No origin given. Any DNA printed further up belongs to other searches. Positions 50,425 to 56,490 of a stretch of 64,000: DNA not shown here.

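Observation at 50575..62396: Accessory surface island: two paralogous secreted proteins with a shared novel C-terminal domain bracket the RiPP locus and a foreign high-GC gene; giant gene contains perfect 684-nt tandem repeats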

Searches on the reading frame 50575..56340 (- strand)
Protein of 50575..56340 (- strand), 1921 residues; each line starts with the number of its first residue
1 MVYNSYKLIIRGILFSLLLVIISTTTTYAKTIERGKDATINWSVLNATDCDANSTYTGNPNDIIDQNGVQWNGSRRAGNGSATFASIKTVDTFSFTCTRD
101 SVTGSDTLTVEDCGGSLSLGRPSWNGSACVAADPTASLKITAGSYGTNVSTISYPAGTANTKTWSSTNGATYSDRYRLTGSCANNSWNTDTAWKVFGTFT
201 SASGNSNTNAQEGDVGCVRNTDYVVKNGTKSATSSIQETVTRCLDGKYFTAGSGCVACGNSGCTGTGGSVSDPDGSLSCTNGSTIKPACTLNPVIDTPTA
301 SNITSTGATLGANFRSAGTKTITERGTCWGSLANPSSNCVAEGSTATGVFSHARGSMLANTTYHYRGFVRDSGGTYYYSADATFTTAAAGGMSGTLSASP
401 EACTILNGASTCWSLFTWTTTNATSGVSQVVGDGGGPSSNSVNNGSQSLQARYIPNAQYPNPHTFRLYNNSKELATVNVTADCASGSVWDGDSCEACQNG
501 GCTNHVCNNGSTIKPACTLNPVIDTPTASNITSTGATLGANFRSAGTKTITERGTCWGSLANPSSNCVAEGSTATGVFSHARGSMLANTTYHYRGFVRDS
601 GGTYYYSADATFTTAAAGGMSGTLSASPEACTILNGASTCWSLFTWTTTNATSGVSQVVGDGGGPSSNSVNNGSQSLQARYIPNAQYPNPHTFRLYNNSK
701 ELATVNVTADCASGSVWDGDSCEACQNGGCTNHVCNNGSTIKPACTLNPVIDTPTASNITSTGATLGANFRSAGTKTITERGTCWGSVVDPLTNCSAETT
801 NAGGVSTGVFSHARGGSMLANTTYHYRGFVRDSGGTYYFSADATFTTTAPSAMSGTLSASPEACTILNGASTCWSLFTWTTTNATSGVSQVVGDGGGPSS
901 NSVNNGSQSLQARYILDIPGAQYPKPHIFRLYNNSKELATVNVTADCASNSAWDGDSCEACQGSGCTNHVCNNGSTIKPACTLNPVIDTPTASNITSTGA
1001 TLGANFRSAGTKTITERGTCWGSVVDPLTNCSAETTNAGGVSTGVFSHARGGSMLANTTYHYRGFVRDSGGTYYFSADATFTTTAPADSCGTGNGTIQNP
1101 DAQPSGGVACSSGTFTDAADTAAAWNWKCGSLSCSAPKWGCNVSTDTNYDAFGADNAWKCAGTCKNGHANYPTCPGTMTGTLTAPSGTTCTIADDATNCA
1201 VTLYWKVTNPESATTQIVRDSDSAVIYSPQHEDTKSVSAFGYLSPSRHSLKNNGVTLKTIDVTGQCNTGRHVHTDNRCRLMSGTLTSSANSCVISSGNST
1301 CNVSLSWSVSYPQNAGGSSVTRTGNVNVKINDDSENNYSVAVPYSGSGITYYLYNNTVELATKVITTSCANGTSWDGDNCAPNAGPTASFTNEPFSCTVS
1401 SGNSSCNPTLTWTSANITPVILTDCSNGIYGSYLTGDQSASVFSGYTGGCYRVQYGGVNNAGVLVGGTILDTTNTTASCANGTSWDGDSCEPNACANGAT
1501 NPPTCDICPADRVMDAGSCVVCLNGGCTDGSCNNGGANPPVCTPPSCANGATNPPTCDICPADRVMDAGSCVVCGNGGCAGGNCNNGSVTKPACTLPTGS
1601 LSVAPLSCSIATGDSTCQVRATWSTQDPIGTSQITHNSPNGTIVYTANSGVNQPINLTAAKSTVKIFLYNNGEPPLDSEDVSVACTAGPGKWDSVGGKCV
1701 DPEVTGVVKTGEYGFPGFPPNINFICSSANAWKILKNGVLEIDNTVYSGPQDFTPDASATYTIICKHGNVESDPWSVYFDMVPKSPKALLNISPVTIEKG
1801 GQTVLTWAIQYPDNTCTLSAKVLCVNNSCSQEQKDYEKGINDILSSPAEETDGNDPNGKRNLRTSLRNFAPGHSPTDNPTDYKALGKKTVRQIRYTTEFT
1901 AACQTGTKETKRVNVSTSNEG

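Call 5: search_protein_families(library=pfam, proteins=[window:50575-56340:-], max_evalue=0.1)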
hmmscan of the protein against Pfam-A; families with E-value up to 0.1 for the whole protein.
window:50575-56340:- (1921 aa): 3 families
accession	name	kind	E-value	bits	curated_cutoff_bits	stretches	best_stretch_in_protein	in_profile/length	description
PF01473.26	Choline_bind_1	-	0.00068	20.3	20.5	0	828-842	2-16/19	Putative cell wall binding repeat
PF05270.19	AbfB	-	0.0089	16.6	22.8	0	825-857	67-99/137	Alpha-L-arabinofuranosidase B (ABFB) domain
PF22936.1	Pol_BBD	-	0.091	13.5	27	0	964-976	5-17/81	Pol polyprotein, beta-barrel domain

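Call 12: list_cluster_members(proteins=[P0001, P0003, window:50575-56340:-, window:59426-60568:-])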
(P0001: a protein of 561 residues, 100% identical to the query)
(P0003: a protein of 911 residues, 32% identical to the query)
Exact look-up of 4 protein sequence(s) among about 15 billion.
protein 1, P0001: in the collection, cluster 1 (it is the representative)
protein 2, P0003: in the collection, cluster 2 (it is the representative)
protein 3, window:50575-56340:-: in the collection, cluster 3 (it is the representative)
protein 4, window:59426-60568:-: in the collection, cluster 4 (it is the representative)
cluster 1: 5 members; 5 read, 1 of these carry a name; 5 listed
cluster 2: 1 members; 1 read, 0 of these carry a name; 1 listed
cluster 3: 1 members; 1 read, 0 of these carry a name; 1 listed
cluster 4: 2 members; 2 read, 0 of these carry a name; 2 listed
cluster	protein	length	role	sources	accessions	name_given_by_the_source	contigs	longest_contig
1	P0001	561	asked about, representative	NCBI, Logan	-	-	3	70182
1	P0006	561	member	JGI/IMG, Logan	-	hypothetical protein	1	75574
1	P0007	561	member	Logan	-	-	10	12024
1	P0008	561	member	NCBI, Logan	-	-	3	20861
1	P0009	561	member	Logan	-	-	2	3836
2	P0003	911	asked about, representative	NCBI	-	-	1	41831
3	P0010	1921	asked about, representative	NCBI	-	-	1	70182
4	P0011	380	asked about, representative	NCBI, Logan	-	-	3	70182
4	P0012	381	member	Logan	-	-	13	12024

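Call 16: find_encoding_contigs(protein=window:50575-56340:-, flank=10000, max_places=6)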
Protein window:50575-56340:- (1921 aa): no gene with exactly this product is on record in the collection.

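Call 32: search_protein_families(library=ncbifam, proteins=[window:50575-56340:-], max_evalue=0.01)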
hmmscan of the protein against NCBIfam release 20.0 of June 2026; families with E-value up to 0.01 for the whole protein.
window:50575-56340:- (1921 aa): 0 families
